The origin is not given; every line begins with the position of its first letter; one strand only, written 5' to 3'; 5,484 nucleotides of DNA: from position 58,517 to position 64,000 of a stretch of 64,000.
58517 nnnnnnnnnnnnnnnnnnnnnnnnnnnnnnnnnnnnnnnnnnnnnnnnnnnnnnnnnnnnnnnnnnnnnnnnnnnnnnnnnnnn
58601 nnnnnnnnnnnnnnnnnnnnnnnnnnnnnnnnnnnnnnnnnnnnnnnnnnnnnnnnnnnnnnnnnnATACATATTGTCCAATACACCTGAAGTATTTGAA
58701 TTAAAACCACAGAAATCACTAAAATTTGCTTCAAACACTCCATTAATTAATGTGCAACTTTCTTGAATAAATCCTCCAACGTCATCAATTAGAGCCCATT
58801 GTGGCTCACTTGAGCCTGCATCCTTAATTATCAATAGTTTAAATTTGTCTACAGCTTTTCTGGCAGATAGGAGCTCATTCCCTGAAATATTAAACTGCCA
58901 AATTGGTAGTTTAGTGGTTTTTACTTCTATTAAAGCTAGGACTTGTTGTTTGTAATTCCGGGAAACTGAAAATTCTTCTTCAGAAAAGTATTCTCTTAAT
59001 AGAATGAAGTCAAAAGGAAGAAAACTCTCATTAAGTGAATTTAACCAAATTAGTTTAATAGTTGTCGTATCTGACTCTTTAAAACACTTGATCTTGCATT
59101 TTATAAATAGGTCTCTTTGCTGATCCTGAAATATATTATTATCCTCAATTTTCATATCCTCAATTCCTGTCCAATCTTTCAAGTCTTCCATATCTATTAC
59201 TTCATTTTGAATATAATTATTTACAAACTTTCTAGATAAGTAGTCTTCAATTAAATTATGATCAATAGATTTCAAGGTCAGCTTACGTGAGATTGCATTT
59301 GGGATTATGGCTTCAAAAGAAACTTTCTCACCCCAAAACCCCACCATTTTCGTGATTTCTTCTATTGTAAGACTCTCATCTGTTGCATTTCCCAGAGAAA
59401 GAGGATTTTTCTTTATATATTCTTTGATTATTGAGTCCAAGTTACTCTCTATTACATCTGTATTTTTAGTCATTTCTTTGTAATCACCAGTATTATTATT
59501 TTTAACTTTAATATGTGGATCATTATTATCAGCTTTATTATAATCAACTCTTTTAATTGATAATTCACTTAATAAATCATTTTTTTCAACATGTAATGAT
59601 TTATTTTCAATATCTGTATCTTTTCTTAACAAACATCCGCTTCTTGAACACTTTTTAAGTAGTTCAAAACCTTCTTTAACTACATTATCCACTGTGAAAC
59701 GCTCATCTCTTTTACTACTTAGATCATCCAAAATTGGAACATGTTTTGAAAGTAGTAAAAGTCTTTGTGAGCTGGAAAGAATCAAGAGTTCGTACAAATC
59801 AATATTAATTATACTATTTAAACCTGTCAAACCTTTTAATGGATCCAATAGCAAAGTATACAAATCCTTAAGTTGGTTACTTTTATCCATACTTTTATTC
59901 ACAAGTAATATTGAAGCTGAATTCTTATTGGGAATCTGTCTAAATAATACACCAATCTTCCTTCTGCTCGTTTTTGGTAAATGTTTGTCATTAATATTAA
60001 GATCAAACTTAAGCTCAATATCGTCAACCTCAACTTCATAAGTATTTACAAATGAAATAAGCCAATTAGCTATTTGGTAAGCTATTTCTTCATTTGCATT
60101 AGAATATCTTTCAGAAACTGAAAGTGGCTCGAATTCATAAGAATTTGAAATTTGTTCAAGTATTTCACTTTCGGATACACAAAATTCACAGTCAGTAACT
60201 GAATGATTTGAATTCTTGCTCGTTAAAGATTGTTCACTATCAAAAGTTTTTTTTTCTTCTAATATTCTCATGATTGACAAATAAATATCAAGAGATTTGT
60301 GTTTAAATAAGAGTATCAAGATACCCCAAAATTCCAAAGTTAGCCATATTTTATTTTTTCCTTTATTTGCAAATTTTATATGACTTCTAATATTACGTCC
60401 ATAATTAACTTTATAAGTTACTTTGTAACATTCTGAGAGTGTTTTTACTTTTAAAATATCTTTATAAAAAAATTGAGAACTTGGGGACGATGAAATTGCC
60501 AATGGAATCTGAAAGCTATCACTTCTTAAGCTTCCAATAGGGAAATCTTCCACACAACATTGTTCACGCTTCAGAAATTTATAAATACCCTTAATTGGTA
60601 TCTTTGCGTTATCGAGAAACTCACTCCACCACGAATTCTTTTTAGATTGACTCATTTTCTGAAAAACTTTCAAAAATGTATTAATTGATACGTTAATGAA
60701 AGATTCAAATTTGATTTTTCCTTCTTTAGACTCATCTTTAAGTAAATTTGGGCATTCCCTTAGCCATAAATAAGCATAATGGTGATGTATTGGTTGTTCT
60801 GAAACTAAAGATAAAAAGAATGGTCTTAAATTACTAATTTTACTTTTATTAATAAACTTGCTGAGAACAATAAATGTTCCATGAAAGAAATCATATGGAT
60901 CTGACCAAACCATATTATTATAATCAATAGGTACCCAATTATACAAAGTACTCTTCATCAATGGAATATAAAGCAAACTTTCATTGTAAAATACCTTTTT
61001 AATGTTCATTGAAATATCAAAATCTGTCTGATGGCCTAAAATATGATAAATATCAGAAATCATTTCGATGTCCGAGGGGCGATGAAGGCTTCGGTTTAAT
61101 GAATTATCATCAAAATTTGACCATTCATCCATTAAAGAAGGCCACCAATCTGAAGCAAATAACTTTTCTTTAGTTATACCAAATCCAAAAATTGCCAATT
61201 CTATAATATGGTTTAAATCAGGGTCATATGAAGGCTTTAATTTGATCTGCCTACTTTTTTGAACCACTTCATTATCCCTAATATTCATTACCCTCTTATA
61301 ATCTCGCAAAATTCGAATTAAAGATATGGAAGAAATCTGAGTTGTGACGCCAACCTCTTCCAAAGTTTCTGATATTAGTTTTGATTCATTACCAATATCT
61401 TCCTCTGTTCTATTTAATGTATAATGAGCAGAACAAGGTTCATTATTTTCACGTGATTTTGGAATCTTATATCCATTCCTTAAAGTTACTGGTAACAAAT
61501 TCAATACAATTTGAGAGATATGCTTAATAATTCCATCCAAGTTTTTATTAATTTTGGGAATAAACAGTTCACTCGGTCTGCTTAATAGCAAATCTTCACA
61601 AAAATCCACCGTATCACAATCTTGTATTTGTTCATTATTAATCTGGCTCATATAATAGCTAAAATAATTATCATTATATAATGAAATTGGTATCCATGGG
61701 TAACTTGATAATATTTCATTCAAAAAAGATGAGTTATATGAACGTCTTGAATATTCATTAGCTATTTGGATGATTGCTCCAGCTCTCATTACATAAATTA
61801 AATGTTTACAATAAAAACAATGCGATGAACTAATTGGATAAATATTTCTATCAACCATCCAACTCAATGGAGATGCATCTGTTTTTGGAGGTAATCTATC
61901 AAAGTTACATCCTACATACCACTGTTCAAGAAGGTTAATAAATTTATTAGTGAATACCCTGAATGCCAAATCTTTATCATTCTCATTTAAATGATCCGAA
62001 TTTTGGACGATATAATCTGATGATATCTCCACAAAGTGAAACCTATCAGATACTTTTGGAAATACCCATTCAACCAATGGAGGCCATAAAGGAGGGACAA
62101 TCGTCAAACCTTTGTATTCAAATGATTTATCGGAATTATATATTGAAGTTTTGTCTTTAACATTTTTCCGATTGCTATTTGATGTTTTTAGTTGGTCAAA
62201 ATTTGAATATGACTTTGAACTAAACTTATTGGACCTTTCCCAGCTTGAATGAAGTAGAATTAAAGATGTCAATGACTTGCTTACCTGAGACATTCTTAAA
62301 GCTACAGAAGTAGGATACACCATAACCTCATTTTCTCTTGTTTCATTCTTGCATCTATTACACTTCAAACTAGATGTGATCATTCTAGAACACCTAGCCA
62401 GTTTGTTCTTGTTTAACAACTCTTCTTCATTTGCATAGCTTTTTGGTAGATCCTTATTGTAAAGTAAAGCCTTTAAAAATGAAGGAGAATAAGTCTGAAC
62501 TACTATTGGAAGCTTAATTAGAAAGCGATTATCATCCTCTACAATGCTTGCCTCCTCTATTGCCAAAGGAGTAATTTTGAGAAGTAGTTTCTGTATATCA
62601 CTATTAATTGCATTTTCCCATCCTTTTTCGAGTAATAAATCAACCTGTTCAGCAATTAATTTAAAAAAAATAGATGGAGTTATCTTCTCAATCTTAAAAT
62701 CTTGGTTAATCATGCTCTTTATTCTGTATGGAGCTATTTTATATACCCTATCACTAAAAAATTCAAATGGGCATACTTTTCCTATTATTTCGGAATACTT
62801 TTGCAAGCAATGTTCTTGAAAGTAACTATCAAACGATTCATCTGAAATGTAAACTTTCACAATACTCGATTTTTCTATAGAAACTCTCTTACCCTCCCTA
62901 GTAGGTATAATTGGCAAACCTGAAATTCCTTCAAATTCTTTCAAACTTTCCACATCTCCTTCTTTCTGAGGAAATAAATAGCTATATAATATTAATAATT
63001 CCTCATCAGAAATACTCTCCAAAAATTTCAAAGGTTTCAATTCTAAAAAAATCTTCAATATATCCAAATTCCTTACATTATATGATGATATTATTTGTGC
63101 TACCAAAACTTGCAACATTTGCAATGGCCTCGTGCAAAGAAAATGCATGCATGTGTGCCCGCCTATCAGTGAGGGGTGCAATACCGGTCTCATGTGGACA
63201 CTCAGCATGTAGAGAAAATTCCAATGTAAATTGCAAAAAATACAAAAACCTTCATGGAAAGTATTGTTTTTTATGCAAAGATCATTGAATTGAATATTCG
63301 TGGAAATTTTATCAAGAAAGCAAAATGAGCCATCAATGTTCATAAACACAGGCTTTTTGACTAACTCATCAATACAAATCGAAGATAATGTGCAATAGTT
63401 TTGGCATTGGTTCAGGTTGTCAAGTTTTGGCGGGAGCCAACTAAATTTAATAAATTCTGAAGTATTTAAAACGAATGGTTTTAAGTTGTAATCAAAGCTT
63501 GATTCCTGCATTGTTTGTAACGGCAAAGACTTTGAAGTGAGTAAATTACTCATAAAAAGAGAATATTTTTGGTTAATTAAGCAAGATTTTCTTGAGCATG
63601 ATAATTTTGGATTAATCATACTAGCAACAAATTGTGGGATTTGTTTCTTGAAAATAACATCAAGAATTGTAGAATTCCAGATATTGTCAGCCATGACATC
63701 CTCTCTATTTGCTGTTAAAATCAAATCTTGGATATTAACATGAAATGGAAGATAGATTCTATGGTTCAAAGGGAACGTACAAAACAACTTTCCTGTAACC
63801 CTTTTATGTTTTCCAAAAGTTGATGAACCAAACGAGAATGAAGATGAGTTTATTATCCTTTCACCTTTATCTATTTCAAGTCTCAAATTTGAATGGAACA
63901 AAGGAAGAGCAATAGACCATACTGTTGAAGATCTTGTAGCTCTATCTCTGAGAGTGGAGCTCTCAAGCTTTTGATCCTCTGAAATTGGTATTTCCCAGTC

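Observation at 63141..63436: Promoter-like motif cluster embedded inside the largest ORF: candidate internal promoter / alternative TSS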

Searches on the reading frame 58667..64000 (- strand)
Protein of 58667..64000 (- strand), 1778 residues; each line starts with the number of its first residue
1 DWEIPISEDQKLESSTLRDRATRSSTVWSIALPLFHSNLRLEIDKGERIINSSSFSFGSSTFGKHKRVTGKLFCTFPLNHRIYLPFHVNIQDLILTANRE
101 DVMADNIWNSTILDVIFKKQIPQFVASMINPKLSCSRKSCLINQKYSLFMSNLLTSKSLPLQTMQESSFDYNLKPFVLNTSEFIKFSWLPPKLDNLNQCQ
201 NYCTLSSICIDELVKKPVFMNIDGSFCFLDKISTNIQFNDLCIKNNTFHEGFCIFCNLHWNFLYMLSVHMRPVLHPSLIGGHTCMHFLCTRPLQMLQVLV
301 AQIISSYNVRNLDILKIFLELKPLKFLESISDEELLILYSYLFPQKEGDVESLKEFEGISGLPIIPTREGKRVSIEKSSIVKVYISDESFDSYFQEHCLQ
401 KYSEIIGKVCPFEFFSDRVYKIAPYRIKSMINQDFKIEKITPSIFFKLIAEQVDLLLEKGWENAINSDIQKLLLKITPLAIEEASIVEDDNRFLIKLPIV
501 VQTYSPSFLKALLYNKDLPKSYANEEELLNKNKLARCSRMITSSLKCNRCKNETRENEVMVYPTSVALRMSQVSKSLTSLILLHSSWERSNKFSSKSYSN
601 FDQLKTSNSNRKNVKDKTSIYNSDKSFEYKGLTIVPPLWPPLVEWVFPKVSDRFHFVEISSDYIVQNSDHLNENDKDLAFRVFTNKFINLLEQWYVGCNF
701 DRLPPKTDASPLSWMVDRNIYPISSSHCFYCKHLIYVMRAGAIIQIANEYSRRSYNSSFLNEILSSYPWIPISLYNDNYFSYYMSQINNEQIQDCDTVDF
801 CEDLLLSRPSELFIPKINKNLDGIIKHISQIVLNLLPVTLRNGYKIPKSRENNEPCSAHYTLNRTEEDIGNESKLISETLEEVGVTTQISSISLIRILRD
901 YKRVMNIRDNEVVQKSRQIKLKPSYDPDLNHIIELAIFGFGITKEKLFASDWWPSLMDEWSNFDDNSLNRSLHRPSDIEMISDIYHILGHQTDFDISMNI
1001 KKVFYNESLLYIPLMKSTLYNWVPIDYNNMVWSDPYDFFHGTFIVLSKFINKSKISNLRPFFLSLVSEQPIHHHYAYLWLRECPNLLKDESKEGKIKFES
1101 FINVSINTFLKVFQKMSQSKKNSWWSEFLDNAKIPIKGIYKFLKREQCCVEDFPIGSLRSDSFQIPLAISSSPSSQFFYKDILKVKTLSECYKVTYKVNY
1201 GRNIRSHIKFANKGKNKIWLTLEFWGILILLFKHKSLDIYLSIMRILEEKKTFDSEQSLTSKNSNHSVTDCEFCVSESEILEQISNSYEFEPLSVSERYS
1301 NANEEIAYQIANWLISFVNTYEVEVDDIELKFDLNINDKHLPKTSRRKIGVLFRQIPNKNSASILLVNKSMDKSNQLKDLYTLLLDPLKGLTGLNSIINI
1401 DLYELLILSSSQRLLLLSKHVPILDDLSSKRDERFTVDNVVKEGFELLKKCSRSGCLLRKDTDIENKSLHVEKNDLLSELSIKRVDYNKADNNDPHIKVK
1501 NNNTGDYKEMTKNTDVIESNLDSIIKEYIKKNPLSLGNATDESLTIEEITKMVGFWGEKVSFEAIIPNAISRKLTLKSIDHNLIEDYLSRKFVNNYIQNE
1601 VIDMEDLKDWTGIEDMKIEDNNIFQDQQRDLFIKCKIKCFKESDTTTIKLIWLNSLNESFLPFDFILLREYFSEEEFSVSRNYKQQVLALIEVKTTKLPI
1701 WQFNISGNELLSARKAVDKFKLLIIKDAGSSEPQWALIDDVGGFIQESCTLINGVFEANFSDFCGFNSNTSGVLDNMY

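Call 13: search_protein_families(library=pfam, proteins=[window:58667-64000:-], max_evalue=0.01)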
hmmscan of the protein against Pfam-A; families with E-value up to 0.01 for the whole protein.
window:58667-64000:- (1778 aa): 1 family
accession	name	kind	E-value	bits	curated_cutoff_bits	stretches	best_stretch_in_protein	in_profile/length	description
PF13020.12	NOV_C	-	3.9e-11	43.3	22.1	1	1645-1737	14-90/91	Protein NO VEIN, C-terminal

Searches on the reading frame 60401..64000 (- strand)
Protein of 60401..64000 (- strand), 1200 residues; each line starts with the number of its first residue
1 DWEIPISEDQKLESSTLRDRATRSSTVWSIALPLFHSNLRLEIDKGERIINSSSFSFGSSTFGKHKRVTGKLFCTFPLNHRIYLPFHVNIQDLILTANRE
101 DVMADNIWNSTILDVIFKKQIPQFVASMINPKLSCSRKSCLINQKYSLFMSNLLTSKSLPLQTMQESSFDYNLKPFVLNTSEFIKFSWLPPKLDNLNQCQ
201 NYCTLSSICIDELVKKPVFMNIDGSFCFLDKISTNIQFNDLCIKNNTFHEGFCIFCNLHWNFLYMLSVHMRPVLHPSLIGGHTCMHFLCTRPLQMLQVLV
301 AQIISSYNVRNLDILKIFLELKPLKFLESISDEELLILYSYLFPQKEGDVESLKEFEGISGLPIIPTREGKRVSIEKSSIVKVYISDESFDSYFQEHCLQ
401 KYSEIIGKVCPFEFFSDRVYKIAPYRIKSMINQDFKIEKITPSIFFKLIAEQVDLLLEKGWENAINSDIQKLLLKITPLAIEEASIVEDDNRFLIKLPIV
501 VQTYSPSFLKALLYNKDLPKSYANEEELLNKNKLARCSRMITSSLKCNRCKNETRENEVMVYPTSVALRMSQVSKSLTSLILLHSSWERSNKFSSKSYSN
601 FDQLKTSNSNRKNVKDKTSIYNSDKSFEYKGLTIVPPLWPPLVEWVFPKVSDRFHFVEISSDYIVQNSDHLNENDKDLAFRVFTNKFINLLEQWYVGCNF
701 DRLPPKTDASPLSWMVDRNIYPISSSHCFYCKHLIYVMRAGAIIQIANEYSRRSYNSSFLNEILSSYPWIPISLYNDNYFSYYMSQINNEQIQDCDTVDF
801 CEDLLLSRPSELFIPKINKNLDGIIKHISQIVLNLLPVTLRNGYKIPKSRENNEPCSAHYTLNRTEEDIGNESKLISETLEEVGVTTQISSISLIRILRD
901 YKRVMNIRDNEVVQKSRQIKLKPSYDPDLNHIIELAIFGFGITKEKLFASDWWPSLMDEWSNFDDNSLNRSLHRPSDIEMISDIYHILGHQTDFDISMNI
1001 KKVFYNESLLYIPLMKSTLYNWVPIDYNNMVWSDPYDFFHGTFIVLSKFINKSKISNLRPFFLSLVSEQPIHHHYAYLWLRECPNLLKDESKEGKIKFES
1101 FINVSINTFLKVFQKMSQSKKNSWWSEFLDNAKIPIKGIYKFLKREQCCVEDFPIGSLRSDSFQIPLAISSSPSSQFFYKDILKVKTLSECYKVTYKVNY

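Call 30: search_protein_representatives(protein=window:60401-64000:-)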
Query: 1200 residues. Proteins with E-value up to 0.001 (for the whole library): 7; up to 1e-10: 2; up to 1e-30: 2. The best 7 are listed.
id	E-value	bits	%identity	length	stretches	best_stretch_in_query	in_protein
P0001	0.0e+00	2740.8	100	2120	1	1-1200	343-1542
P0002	1.5e-222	758.1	41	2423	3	385-1198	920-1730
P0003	1.6e-08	49.3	27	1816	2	1021-1195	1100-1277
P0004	1.9e-05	39.1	57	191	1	361-409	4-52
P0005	1.1e-04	36.6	27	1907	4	1028-1193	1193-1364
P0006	2.2e-04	35.6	27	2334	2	66-141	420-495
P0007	2.3e-04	35.5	26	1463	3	1006-1090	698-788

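Call 33: list_cluster_members(proteins=[P0001, P0002, P0008])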
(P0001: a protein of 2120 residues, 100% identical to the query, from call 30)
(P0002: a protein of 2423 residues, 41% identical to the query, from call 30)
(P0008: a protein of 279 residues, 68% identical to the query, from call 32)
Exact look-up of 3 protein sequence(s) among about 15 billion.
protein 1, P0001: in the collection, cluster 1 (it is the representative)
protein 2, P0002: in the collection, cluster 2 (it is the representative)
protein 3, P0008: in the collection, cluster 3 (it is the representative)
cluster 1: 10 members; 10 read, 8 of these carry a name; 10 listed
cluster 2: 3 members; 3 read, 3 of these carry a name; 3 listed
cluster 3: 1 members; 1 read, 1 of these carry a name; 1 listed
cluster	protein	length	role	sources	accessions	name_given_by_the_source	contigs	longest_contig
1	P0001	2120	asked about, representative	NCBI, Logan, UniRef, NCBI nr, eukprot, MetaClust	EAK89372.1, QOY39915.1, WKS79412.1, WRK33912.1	sacsin like HSP90 chaperone domain, likely plant origin [Cryptosporidium parvum Iowa II] | Sacsin like HSP90 chaperone domain, likely plant origin n=2 Tax=Cryptosporidium parvum ... | QOY39915.1 hypothetical protein CPATCC_003973 [Cryptosporidium parvum]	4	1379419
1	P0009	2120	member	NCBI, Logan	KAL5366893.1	sacsin like HSP90 chaperone domain [Cryptosporidium parvum]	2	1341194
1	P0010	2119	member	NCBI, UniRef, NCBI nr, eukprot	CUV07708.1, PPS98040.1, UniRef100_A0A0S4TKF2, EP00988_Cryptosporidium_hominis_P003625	unnamed protein product [Cryptosporidium hominis] | Histidine kinase-like ATPase domain containing-protein n=1 Tax=Cryptosporidium hominis ... | Histidine kinase-like ATPase domain containing-protein [Cryptosporidium hominis]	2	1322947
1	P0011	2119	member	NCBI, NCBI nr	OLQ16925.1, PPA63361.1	hypothetical protein ChUKH1_10025 [Cryptosporidium hominis] | hypothetical protein ChTU502y2012_388g0205 [Cryptosporidium hominis]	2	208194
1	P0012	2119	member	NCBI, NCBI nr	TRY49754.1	Histidine kinase-like ATPase domain containing-protein [Cryptosporidium tyzzeri]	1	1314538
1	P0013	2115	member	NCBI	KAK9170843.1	Histidine kinase-like ATPase domain containing-protein [Cryptosporidium meleagridis]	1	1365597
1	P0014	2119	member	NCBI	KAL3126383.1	sacsin like HSP90 chaperone domain [Cryptosporidium hominis]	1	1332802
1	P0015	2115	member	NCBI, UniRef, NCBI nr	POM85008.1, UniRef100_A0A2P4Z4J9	protein of unknown function (DUF3883) family protein [Cryptosporidium meleagridis] | Uncharacterized protein n=1 Tax=Cryptosporidium meleagridis TaxID=93969 ...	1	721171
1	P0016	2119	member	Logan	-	-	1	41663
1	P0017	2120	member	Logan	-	-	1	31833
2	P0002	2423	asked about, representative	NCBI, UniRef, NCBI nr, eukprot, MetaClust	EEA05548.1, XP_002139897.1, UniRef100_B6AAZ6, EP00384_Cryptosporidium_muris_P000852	uncharacterized protein CMU_025550 [Cryptosporidium muris RN66] | Uncharacterized protein n=1 Tax=Cryptosporidium muris (strain RN66) TaxID=441375 ... | XP_002139897.1 hypothetical protein [Cryptosporidium muris RN66]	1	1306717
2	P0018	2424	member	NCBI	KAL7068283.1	hypothetical protein ACR3K2_12700 [Cryptosporidium serpentis]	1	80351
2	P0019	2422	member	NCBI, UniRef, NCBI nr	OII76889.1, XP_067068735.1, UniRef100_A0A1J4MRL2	hypothetical protein cand_022320 [Cryptosporidium andersoni] | Protein NO VEIN C-terminal domain-containing protein n=1 Tax=Cryptosporidium andersoni ...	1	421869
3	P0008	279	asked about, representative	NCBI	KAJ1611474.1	sacsin like HSP90 chaperone domain, partial [Cryptosporidium canis]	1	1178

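Call 34: find_encoding_contigs(protein=P0013, flank=2000, max_places=2)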
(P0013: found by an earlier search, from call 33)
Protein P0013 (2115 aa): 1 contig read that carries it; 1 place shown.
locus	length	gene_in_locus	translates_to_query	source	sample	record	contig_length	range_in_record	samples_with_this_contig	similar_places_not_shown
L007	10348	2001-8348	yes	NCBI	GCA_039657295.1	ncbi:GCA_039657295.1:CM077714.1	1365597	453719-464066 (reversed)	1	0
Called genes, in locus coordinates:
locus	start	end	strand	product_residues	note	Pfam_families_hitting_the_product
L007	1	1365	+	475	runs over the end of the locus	PF18018:DNA_pol_D_N, PF04042:DNA_pol_E_B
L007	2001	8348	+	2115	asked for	PF25794:SACS, PF13020:NOV_C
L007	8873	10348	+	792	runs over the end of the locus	PF07690:MFS_1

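Call 36: find_encoding_contigs(protein=P0010, flank=2000, max_places=1)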
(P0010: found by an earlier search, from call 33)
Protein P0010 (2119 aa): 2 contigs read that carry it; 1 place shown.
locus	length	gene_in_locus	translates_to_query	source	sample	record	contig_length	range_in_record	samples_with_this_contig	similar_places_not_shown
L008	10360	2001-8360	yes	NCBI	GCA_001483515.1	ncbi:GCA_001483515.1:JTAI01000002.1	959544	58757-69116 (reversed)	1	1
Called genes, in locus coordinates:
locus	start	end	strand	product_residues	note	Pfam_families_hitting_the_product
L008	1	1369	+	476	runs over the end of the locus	PF18018:DNA_pol_D_N, PF04042:DNA_pol_E_B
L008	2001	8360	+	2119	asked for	PF25794:SACS, PF13020:NOV_C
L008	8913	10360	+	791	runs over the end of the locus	PF07690:MFS_1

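Call 37: find_encoding_contigs(protein=P0012, flank=2000, max_places=1)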
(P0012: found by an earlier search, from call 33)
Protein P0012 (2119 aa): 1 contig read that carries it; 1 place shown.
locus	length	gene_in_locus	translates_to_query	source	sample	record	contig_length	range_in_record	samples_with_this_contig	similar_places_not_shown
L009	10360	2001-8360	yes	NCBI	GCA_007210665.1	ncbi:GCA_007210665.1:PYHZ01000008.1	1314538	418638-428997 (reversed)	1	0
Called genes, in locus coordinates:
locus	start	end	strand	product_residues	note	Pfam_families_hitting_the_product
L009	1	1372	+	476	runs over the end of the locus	PF18018:DNA_pol_D_N, PF04042:DNA_pol_E_B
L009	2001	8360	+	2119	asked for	PF25794:SACS, PF13020:NOV_C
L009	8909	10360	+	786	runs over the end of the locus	PF07690:MFS_1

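Call 38: find_encoding_contigs(protein=P0002, flank=2000, max_places=1)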
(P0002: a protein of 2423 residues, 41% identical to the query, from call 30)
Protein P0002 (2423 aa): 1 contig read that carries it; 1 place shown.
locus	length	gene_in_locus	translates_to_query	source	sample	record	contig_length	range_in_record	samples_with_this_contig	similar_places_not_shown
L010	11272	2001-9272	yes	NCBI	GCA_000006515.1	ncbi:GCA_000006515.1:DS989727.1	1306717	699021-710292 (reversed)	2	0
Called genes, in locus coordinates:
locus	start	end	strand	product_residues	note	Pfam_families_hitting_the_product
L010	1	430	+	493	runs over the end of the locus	PF18018:DNA_pol_D_N, PF04042:DNA_pol_E_B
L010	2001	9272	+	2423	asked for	PF25794:SACS, PF13020:NOV_C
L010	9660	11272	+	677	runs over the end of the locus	PF07690:MFS_1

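Call 39: find_encoding_contigs(protein=P0019, flank=2000, max_places=1)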
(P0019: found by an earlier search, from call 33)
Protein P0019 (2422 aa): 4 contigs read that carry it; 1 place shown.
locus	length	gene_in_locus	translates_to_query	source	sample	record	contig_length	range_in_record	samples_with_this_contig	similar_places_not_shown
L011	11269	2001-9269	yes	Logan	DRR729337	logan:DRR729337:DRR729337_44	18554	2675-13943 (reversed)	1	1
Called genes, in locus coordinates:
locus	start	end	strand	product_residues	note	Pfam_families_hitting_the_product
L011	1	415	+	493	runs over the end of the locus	PF18018:DNA_pol_D_N, PF04042:DNA_pol_E_B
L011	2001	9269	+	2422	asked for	PF25794:SACS, PF13020:NOV_C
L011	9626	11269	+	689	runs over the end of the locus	PF07690:MFS_1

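Call 40: find_encoding_contigs(protein=P0018, flank=2000, max_places=1)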
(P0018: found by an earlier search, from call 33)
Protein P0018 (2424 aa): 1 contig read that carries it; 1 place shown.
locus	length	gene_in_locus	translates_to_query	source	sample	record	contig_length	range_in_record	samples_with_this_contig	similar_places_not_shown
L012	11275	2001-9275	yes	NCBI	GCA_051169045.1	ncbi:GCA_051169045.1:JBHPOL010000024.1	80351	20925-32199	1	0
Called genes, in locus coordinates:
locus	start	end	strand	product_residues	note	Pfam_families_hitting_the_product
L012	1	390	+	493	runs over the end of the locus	PF18018:DNA_pol_D_N, PF04042:DNA_pol_E_B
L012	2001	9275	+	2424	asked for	PF13020:NOV_C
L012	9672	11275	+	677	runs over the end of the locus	PF07690:MFS_1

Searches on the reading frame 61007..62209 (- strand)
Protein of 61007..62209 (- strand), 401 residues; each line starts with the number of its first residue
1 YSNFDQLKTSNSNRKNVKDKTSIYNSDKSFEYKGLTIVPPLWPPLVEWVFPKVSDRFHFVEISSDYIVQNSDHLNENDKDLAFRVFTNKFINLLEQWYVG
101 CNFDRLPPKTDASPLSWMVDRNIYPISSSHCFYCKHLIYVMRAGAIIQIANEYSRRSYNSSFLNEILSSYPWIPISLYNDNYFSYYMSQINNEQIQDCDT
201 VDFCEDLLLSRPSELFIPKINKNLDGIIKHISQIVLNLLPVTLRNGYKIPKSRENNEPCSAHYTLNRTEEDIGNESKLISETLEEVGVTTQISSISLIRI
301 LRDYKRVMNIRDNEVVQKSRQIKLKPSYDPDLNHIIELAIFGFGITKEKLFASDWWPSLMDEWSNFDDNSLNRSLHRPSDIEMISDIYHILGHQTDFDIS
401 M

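Call 32: find_homologous_proteins(query=window:61007-62209:-, max_evalue=0.001)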
Query window:61007-62209:- (401 aa): 1 proteins with E <= 0.001 among 1460 candidates.
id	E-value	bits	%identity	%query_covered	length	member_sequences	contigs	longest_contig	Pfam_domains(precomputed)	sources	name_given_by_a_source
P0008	3.0e-64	235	68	39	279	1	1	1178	-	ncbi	ncbi:sacsin like HSP90 chaperone domain, partial [Cryptosporidium canis]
